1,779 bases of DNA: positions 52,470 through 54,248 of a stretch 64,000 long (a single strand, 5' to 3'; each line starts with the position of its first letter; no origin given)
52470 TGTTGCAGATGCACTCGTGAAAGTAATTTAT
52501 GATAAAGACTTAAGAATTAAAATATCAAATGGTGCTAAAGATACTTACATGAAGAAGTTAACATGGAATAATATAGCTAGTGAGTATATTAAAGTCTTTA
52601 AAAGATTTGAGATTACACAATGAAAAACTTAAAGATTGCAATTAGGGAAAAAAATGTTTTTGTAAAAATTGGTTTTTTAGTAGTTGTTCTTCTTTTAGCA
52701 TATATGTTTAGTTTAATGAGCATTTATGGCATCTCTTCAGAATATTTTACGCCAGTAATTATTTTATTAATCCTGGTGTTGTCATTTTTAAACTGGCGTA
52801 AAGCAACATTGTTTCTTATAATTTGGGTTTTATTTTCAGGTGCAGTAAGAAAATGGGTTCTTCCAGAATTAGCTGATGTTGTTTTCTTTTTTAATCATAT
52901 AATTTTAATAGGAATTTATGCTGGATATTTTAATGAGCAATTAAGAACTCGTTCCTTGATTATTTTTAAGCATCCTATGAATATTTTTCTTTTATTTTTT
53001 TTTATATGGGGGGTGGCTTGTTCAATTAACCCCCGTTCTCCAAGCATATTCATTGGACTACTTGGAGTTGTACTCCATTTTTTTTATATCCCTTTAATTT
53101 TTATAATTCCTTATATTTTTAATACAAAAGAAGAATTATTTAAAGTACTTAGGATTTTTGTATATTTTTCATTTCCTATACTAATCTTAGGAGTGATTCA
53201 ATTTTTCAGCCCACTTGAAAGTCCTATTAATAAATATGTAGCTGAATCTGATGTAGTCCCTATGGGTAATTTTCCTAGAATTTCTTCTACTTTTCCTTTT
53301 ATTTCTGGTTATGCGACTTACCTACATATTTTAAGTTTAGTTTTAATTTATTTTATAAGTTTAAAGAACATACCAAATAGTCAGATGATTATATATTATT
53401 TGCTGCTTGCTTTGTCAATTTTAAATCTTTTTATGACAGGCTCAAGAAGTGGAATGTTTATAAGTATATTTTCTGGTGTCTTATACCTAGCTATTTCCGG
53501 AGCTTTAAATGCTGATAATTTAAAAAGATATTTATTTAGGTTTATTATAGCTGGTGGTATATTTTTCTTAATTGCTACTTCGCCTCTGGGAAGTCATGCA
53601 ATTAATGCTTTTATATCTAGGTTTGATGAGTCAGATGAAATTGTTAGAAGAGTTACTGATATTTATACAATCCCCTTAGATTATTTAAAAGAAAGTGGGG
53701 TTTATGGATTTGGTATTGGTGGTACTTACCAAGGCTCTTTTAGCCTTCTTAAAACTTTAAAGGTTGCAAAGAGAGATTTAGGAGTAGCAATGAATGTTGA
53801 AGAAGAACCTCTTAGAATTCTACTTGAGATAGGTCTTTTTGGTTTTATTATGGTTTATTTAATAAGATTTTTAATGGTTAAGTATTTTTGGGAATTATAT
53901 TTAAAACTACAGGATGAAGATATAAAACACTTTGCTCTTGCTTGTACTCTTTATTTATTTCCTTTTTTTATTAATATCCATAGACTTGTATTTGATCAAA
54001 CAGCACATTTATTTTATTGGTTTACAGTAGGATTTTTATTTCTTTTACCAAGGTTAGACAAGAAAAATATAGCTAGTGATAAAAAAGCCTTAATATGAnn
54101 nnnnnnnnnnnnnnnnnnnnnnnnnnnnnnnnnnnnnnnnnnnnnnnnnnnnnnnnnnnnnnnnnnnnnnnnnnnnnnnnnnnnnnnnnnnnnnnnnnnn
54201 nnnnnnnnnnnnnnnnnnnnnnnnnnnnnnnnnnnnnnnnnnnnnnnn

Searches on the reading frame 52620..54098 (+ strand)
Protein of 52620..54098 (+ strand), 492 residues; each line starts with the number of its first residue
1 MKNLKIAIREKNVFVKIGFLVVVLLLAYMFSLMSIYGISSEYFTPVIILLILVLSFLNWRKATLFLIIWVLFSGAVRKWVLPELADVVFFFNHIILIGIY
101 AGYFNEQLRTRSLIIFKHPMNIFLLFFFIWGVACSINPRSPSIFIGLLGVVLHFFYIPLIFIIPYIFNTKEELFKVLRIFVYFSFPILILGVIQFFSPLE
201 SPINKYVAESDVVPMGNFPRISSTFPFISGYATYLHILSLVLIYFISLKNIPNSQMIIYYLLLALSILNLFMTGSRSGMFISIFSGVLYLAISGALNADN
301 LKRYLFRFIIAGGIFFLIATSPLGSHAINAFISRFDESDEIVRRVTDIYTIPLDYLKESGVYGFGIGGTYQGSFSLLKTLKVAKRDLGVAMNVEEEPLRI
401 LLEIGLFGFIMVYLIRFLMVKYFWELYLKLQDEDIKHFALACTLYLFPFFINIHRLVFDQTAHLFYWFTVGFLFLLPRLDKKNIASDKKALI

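Call 38: find_encoding_contigs(protein=window:52620-54098:+, flank=10000, max_places=1)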
Protein window:52620-54098:+ (492 aa): 4 contigs read that carry it; 1 place shown.
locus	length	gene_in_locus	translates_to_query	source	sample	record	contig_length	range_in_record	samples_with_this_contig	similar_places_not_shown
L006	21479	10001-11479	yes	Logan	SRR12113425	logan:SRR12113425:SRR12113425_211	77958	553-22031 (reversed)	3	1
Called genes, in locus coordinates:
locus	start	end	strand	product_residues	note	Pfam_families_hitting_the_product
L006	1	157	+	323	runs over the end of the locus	PF01370:Epimerase, PF04321:RmlD_sub_bind (weak), PF16363:GDP_Man_Dehyd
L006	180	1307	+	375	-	PF20706:GT4-conflict (faint), PF00534:Glycos_transf_1, PF13692:Glyco_trans_1_4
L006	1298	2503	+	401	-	PF13439:Glyco_transf_4 (weak), PF00534:Glycos_transf_1, PF13692:Glyco_trans_1_4, PF20706:GT4-conflict (weak)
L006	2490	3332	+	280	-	PF05401:NodS (weak), PF13489:Methyltransf_23, PF02353:CMAS (weak), PF09445:Methyltransf_15, PF13847:Methyltransf_31, PF08241:Methyltransf_11, PF08242:Methyltransf_12, PF13649:Methyltransf_25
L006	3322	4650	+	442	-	PF03446:NAD_binding_2 (faint), PF03721:UDPG_MGDP_dh_N, PF03807:F420_oxidored (faint), PF00984:UDPG_MGDP_dh, PF03720:UDPG_MGDP_dh_C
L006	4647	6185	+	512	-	PF08241:Methyltransf_11, PF13649:Methyltransf_25 (weak), PF13847:Methyltransf_31 (weak)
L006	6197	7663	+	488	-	PF01943:Polysacc_synt, PF13440:Polysacc_synt_3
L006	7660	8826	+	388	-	PF13439:Glyco_transf_4 (faint), PF00534:Glycos_transf_1, PF13692:Glyco_trans_1_4, PF13524:Glyco_trans_1_2, PF20706:GT4-conflict (weak)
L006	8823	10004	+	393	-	PF13439:Glyco_transf_4, PF00534:Glycos_transf_1, PF13692:Glyco_trans_1_4, PF13524:Glyco_trans_1_2 (weak)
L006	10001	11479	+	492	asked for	PF04932:Wzy_C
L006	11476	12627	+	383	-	PF13439:Glyco_transf_4, PF13579:Glyco_trans_4_4, PF20706:GT4-conflict, PF00534:Glycos_transf_1, PF13692:Glyco_trans_1_4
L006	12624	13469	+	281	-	PF00535:Glycos_transf_2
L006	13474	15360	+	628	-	PF12481:DUF3700 (weak), PF13522:GATase_6, PF13537:GATase_7, PF02540:NAD_synthase (weak), PF00733:Asn_synthase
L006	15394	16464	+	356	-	PF01408:GFO_IDH_MocA, PF03447:NAD_binding_3 (weak), PF22725:GFO_IDH_MocA_C3 (weak), PF02894:GFO_IDH_MocA_C (weak)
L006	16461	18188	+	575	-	PF02543:Carbam_trans_N, PF00814:TsaD (faint), PF16861:Carbam_trans_C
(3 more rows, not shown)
